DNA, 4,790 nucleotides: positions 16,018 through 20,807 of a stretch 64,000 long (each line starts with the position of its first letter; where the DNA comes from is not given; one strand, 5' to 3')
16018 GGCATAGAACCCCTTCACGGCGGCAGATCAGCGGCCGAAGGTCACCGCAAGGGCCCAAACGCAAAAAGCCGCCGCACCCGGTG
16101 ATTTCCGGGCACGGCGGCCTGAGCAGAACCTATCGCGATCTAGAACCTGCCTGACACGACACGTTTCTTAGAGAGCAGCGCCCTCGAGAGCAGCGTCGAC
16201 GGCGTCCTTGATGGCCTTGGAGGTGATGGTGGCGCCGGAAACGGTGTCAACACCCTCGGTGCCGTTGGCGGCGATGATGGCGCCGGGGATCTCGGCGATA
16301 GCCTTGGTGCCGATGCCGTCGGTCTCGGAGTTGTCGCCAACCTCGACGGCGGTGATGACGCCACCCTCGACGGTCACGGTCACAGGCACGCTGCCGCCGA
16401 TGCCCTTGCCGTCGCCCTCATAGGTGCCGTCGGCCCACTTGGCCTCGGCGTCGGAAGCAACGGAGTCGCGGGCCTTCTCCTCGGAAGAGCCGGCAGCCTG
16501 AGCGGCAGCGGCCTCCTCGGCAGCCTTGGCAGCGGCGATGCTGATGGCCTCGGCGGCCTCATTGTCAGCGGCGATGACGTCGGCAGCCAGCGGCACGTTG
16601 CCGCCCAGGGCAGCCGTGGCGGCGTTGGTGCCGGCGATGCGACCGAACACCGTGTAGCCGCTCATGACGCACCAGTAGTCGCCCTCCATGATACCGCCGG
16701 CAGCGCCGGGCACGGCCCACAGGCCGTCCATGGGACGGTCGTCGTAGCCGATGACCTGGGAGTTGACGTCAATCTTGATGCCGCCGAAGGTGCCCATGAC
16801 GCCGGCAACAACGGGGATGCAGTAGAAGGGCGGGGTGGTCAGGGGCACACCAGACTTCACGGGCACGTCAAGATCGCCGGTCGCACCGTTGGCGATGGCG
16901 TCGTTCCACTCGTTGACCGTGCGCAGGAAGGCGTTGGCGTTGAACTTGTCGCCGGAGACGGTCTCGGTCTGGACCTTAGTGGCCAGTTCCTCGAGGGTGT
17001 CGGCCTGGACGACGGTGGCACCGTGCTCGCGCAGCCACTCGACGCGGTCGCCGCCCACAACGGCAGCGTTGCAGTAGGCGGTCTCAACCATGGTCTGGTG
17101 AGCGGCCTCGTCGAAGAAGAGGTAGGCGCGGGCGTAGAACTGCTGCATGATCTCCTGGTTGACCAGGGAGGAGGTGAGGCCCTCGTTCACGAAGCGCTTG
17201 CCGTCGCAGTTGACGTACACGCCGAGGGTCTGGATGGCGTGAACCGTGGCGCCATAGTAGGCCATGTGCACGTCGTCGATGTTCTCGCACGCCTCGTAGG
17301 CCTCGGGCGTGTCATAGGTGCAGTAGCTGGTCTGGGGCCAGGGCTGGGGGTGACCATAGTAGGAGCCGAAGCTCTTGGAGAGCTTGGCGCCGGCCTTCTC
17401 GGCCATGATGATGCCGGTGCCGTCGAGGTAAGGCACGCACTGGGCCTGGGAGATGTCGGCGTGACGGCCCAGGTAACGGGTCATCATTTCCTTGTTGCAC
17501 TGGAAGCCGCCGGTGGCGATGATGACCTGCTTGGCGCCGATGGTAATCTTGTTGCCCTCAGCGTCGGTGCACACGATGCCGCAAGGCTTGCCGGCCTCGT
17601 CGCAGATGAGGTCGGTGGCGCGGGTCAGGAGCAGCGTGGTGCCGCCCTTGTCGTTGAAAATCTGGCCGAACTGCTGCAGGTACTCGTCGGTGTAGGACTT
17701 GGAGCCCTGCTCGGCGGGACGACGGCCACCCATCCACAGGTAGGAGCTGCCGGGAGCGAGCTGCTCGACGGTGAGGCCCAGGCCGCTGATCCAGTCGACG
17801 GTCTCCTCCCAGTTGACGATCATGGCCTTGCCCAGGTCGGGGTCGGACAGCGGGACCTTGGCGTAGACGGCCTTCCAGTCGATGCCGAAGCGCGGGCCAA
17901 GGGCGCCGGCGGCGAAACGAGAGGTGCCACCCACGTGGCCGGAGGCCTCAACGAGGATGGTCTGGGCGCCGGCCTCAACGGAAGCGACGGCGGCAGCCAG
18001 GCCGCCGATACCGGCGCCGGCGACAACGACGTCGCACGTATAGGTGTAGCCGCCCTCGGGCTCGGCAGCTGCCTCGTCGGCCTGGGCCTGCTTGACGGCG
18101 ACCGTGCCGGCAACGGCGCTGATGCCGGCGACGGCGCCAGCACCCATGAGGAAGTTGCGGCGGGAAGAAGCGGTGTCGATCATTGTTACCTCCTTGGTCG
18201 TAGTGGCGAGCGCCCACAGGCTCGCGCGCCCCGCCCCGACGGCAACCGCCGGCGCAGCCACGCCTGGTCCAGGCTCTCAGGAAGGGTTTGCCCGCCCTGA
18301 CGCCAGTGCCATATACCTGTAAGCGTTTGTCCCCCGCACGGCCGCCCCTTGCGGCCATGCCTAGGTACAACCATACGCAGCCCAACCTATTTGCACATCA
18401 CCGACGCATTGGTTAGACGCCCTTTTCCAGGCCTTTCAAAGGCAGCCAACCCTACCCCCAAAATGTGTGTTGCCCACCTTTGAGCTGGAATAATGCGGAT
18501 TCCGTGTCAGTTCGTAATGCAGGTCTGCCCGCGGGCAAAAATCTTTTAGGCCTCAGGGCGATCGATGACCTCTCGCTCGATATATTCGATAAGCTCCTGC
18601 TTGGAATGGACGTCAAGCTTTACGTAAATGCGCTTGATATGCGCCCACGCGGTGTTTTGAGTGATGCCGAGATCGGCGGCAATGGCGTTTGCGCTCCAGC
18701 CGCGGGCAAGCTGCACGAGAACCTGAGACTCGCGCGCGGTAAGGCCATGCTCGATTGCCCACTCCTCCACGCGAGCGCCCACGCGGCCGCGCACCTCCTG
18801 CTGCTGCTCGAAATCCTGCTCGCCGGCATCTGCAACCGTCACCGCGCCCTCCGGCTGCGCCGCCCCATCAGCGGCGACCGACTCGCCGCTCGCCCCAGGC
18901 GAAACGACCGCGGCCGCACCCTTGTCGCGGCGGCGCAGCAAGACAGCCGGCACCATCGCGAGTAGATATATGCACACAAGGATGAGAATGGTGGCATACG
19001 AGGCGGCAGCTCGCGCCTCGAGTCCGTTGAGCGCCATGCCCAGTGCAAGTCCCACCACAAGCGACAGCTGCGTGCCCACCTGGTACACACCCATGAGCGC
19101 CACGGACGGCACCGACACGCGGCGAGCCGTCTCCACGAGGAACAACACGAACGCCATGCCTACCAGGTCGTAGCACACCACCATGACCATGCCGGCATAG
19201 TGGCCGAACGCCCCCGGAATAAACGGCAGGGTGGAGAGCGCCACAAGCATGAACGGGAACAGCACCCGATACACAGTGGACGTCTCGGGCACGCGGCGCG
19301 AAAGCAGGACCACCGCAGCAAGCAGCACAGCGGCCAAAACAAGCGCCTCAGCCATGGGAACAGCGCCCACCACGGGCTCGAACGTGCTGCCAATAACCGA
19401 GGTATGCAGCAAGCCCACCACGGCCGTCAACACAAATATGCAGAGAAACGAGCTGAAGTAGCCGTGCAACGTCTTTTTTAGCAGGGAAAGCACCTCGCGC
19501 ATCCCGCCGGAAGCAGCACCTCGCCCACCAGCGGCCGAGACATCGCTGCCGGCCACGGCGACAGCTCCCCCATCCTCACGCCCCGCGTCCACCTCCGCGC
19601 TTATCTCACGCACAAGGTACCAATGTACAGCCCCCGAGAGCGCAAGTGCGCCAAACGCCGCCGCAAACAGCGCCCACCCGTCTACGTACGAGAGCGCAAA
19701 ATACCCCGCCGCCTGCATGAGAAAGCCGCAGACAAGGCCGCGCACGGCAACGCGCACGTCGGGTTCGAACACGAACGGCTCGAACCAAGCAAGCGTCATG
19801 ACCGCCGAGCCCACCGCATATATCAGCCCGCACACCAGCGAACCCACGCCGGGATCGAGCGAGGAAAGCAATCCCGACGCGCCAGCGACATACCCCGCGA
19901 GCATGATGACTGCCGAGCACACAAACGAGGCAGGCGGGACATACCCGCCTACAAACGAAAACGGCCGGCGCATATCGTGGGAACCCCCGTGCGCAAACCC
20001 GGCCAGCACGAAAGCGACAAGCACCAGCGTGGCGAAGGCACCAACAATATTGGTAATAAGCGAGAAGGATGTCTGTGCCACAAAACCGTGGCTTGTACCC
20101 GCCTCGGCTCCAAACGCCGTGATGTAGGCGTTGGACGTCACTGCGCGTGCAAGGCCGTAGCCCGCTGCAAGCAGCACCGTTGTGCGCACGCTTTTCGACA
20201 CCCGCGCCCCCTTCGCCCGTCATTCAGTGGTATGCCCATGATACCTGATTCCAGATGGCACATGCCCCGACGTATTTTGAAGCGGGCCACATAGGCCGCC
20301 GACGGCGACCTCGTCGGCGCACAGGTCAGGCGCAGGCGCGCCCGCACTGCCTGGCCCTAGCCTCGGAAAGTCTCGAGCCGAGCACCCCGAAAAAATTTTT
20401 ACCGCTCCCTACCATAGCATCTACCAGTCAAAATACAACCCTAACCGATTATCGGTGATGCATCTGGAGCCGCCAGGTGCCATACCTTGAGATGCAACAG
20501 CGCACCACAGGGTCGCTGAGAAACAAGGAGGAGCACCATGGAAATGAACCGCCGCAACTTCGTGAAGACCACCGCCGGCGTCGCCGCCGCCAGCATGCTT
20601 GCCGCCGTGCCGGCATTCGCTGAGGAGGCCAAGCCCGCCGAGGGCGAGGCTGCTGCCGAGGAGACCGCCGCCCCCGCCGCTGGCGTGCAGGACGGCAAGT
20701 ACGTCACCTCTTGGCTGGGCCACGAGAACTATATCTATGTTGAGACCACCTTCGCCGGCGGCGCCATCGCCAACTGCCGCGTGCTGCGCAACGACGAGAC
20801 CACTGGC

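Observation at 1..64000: Archipelago of membrane-LuxR sensor / Tat-exported flavoenzyme modules: 8 regulators and 10 reductases in one window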

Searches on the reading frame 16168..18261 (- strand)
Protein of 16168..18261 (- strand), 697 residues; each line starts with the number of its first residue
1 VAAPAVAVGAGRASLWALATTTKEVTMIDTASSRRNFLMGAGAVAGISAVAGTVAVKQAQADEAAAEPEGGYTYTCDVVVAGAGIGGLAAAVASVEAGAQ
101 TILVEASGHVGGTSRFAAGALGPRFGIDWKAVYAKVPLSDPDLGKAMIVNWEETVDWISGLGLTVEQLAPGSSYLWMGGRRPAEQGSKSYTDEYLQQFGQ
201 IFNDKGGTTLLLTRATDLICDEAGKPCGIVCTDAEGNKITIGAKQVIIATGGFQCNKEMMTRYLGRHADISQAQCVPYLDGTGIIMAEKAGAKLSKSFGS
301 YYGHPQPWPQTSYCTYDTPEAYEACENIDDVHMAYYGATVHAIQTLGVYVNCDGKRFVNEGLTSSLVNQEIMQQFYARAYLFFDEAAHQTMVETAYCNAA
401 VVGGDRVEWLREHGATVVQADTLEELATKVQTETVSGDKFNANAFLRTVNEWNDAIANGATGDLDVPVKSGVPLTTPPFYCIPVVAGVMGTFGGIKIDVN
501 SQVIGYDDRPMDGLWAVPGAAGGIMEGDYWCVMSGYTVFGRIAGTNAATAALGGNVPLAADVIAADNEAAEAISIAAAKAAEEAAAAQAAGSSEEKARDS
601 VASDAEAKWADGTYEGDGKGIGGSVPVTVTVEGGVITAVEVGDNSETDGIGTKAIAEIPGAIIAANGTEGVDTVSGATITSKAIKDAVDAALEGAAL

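Call 4: search_protein_families(library=pfam, proteins=[window:16168-18261:-], max_evalue=0.01)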
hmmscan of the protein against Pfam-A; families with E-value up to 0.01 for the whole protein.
window:16168-18261:- (697 aa): 6 families
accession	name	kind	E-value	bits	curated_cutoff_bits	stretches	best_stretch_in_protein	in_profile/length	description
PF00890.30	FAD_binding_2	-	1.8e-31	110.2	20.4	1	77-527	1-405/414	FAD binding domain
PF04205.19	FMN_bind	-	1.9e-14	54.5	22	1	620-693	1-77/77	FMN-binding domain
PF12831.13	FAD_oxidored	-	3.1e-09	37.1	27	1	77-251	1-145/416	FAD dependent oxidoreductase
PF01266.30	DAO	-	1.7e-05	24.9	27.9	1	77-125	1-50/353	FAD dependent oxidoreductase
PF13450.12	NAD_binding_8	-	0.0015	19.2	21.9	1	80-115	1-36/68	NAD(P)-binding Rossmann-like domain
PF01134.28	GIDA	-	0.0049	16.4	22.1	0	77-105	1-29/391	Glucose inhibited division protein A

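Call 21: search_protein_families(library=ncbifam, proteins=[window:16168-18183:-], max_evalue=0.01)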
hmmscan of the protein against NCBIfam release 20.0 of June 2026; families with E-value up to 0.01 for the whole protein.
window:16168-18183:- (671 aa): 49 families (the best 25 are shown)
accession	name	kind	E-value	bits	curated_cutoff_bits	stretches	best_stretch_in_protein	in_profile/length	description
NF006130.0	PRK08274.1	equivalog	1.4e-40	139.5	369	2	113-525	84-462/467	FAD-dependent tricarballylate dehydrogenase TcuA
TIGR01813.1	flavo_cyto_c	subfamily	5.2e-38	130.9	285.45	2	114-518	79-443/444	flavocytochrome c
NF053717.1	VnlPnlRedVprA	equivalog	3.3e-31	108.6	600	2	123-521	93-478/481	vinyl phenol reductase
NF005510.0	PRK07121.1-3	subfamily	3.3e-31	108.6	481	3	313-524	295-489/492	FAD-binding protein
NF005064.0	PRK06481.1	equivalog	7.4e-28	97.5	542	2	321-523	319-501/506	flavocytochrome c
NF005511.0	PRK07121.1-4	equivalog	3.7e-27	95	466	3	321-525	339-543/553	FAD-binding protein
NF009478.0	PRK12844.1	equivalog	4e-27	94.7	789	2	189-525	233-552/559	3-ketosteroid-delta-1-dehydrogenase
NF009473.0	PRK12835.1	subfamily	2.8e-26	92.1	837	3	322-522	347-567/585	FAD-binding protein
NF005512.0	PRK07121.1-5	subfamily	1.3e-24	86.6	812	3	319-523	301-488/489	FAD-binding protein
NF009476.0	PRK12839.1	equivalog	1.8e-24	85.8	940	2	181-524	229-567/572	FAD-dependent oxidoreductase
NF009477.0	PRK12843.1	equivalog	7.4e-24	84.1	758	2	183-513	237-555/578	FAD-dependent oxidoreductase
NF004789.0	PRK06134.1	subfamily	9.9e-24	83.8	747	2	181-522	232-568/581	FAD-dependent oxidoreductase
NF005882.1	PRK07843.1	equivalog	3.4e-21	75.3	788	2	183-503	219-526/547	3-oxosteroid 1-dehydrogenase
NF053677.1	Desat2ChcC2Cyan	equivalog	3.3e-20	72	900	2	187-523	224-553/558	4-oxocyclohex-2-ene-1-carboxylate 5-dehydrogenase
NF005509.0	PRK07121.1-2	subfamily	2.3e-19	69.4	630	2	320-524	333-524/527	FAD-binding protein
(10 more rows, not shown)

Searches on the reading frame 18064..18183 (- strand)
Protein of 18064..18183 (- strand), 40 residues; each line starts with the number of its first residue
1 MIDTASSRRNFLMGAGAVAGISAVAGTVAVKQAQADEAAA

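Call 74: search_protein_families(library=pfam, proteins=[window:18064-18183:-], max_evalue=10)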
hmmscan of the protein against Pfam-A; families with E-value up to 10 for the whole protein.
seq(40 aa): 2 families
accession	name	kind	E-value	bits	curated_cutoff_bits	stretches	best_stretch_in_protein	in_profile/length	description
PF12318.13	FAD-SLDH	-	0.031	14.9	24.2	1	7-38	2-32/163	Membrane bound FAD containing D-sorbitol dehydrogenase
PF10399.14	UCR_Fe-S_N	-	0.28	11.1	24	1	5-25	8-29/41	Ubiquitinol-cytochrome C reductase Fe-S subunit TAT signal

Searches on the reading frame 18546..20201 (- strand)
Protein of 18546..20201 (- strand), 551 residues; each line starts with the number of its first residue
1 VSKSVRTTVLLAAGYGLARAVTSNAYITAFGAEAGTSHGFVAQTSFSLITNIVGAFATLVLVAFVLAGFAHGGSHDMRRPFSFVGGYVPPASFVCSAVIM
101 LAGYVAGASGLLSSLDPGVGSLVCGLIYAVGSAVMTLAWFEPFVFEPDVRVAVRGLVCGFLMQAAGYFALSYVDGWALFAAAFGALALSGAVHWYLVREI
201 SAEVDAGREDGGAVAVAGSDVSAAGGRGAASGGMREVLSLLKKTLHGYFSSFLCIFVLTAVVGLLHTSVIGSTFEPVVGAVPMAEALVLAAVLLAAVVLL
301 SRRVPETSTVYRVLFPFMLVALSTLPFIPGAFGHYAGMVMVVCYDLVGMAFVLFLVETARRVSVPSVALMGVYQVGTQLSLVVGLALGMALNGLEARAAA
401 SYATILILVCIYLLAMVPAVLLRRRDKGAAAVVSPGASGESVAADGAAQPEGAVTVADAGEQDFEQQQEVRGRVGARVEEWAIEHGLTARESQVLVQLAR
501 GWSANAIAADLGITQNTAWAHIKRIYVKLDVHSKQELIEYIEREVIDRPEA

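Call 3: search_protein_families(library=pfam, proteins=[window:18546-20201:-], max_evalue=0.01)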
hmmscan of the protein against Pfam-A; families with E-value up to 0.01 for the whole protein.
window:18546-20201:- (551 aa): 3 families
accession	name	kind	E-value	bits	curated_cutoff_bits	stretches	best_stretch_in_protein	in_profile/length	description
PF00196.25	GerE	-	3.1e-13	49.6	23.5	1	487-540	3-56/57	Bacterial regulatory proteins, luxR family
PF13384.12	HTH_23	-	0.00045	20.4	24.6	1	493-524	9-40/50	Homeodomain-like domain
PF04967.18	HTH_10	-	0.0097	16.1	23.1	0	500-529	22-51/53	HTH DNA binding domain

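Call 35: find_homologous_proteins(query=window:18546-20201:-, max_evalue=0.00001)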
Query window:18546-20201:- (551 aa): 43 proteins with E <= 0.00001 among 8000 candidates.
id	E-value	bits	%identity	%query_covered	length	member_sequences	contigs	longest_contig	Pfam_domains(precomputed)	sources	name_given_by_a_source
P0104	0.0e+0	1117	97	100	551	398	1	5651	PF00196.26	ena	-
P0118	0.0e+0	1097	95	100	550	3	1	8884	PF00196.26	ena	-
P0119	0.0e+0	1080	93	100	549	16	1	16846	PF00196.26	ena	-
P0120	0.0e+0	1055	92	100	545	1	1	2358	PF00196.26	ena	-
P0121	0.0e+0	1052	91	100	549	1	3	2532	PF00196.26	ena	-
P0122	0.0e+0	1051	91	100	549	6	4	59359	PF00196.26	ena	-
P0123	0.0e+0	1042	91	100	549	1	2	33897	PF00196.26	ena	-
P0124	0.0e+0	1022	89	100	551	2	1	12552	PF00196.26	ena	-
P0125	4.7e-298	1007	89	100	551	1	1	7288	PF00196.26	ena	-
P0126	1.8e-288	975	95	90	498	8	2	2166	-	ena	-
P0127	5.6e-252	855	91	82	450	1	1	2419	PF00196.26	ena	-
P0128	1.7e-248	844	97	76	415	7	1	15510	PF00196.26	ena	-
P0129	3.3e-243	826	85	87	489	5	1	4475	-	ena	-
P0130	6.8e-231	786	95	72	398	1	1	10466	PF00196.26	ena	-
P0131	8.6e-204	696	68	56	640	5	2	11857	PF00196.26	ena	-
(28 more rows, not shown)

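Call 44: predict_structure(alignment_id=A1)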
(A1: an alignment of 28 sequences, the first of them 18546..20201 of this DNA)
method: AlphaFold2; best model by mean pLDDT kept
length: 551 residues; sequences in the alignment: 28
mean_pLDDT: 77.5   pTM: 0.68
mean pLDDT of the five models: 77.5, 76.4, 73.5, 72.4, 71.7
residues with pLDDT >= 90: 185; 70-90: 209; 50-70: 86; < 50: 71
segments of 3 or more residues with pLDDT < 50: 34-40, 211-230, 270-276, 428-462
pLDDT, mean of each block of 10 residues (from residue 1): 90 96 89 50 75 95 91 70 84 95 93 83 91 94 90 93 93 92 97 91 71 40 41 80 88 85 70 49 84 87 62 77 69 70 86 89 89 94 86 61 64 66 53 30 30 39 57 80 89 91 88 92 94 88 74 42
secondary structure, 60 per line:
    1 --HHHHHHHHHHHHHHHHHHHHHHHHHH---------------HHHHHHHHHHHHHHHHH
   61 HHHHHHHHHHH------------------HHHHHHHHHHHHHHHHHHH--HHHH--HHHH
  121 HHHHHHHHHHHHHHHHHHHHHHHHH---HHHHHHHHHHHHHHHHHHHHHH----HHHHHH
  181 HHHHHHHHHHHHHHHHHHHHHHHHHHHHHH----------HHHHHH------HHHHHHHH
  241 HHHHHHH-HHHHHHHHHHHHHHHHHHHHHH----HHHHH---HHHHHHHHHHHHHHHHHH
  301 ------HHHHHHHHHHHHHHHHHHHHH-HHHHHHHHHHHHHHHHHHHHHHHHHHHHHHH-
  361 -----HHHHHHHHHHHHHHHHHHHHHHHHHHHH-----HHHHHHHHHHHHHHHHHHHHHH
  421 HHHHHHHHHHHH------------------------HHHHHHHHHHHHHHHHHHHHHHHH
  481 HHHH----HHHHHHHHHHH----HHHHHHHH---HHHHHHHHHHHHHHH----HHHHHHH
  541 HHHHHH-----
elements in order: H3-28 H44-71 H90-108 H111-114 H117-145 H149-170 H175-210 H221-226 H233-247 H249-270 H275-279 H283-300 H307-327 H329-359 H366-393 H399-432 H457-484 H489-499 H504-511 H515-529 H534-546

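Call 46: fold_search(model_id=the predicted structure, library=pdb)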
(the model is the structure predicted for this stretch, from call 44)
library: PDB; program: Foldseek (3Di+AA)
matches with E <= 10: 692; with E <= 0.001: 96
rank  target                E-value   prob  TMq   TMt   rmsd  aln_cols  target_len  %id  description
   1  8wvg_A                2.9e-05  1.00  0.46  0.62   6.5       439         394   11  Human VMAT2 in complex with tetrabenazine (released 2024-09-25)
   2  8t69                  4.2e-05  1.00  0.46  0.63   6.9       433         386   12  Human VMAT2 in complex with tetrabenazine (released 2023-11-01)
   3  7l16                  4.5e-05  1.00  0.47  0.56   6.7       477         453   12  Crystal structure of sugar-bound melibiose permease MelB (released 2021-08-04)
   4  9old                  4.9e-05  1.00  0.46  0.53   6.8       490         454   11  Crystal structure of alpha-NPG-bound D59C MelBSt (released 2026-02-04)
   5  9irb_A                5.9e-05  1.00  0.48  0.55   7.9       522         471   12  CryoEM structure of hSLC15A4+Fab107 (released 2025-08-20)
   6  8thr                  6.2e-05  1.00  0.47  0.63   7.2       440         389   11  Structure of the human vesicular monoamine transporter 2 (VMAT2) bound to tetrabenazine in an occluded conformation (released 2023-10-25)
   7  9kqa                  6.2e-05  1.00  0.45  0.62   6.6       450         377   13  Cryo-EM structure of human VMAT2 in complex with Tetrabenazine (released 2025-01-15)
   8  7bc6_A                6.4e-05  1.00  0.41  0.50   8.8       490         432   14  Cryo-EM structure of the outward open proton coupled folate transporter at pH 7.5 (released 2021-05-12)
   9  8qsm                  6.7e-05  1.00  0.47  0.55   9.0       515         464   12  Cryo-EM structure of human SLC15A4 monomer in outward open state in LMNG (released 2023-10-25)
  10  9okf                  6.7e-05  1.00  0.45  0.50   9.1       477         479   13  Cryo-EM structure of human SV2A in the apo state (released 2025-12-10)
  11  8jsx                  7.8e-05  1.00  0.44  0.61   6.8       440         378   12  VMAT2 complex with noradrenaline in lumen-facing state (released 2024-05-08)
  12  8tgg_A                8.4e-05  1.00  0.44  0.60   6.9       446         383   12  VMAT1 dimer with MPP+ and reserpine (released 2024-03-20)
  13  9okg                  9.1e-05  1.00  0.41  0.46   9.7       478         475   13  Cryo-EM structure of human SV2A in complex with levetiracetam (released 2025-12-10)
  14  8wlk                  9.4e-05  1.00  0.46  0.62   7.0       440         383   12  Cryo-EM structure of human VMAT2 in presence of Tetrabenazine, determined in an outward-facing conformation (released 2024-06-12)
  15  6t1z                  1.0e-04  1.00  0.45  0.58   7.2       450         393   13  LmrP from L. lactis, in an outward-open conformation, bound to Hoechst 33342 (released 2020-07-29)
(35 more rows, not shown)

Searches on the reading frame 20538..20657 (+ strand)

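Call 74: search_protein_families(library=pfam, proteins=[window:20538-20657:+], max_evalue=10)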
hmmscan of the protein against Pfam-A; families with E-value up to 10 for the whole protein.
seq(40 aa): 2 families
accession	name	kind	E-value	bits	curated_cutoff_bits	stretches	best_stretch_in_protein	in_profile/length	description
PF10518.14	TAT_signal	-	9e-06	25.8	22.7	1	2-22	1-21/21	TAT (twin-arginine translocation) pathway signal sequence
PF04956.18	TrbC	-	0.038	14.6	27.9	1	3-35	5-38/98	TrbC/VIRB2 pilin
